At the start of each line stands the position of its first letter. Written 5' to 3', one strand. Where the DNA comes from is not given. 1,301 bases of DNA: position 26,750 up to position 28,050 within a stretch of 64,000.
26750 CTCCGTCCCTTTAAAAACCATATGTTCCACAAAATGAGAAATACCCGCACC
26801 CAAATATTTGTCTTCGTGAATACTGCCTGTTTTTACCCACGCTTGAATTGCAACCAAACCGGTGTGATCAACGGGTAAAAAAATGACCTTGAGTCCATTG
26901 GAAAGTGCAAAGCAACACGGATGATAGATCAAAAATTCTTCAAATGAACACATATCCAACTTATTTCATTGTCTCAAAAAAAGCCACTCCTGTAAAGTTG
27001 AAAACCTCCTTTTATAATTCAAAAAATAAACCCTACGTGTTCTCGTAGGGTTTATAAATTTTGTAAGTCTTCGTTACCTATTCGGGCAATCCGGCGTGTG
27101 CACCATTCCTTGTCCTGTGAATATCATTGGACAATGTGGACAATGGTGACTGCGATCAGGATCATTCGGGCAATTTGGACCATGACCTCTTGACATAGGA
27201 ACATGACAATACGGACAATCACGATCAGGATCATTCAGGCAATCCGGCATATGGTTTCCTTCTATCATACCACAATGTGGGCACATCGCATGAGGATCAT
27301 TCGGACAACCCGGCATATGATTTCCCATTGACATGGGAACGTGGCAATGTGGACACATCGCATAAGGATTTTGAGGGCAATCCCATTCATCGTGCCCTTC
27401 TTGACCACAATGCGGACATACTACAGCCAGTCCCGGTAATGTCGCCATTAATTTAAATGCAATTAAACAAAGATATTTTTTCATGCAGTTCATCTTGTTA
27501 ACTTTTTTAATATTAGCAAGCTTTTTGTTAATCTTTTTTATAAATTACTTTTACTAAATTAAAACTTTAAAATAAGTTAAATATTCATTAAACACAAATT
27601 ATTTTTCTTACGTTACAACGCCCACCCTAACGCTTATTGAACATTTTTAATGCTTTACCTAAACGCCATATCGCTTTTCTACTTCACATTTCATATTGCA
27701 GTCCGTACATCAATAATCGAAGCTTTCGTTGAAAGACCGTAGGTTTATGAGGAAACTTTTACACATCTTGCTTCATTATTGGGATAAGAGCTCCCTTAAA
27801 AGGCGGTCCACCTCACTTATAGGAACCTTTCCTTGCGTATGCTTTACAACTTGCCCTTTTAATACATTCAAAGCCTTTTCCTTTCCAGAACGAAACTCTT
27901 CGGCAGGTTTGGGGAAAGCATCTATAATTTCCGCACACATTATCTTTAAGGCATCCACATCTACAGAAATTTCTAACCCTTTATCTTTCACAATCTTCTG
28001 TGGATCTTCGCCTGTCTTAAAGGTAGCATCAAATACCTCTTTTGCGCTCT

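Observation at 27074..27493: Leader-bearing protein built from five CX2C...H...C units, one with exact retroviral-type CCHC zinc-knuckle spacing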

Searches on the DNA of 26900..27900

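Call 59: search_rna_families(source=window, start=26900, end=27900, threshold=evalue, max_evalue=1)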
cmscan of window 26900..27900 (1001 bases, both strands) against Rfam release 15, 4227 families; matches with E-value up to 1: 1.
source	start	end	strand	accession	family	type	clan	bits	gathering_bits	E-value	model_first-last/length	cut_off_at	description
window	27742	27828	+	RF00099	SNORD22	Gene; snRNA; snoRNA; CD-box;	-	17.7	50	0.91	1-126/126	no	Small nucleolar RNA SNORD22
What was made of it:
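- Tried and rejected: Rfam on 26900-27900 found no riboswitch or known RNA (call 59).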
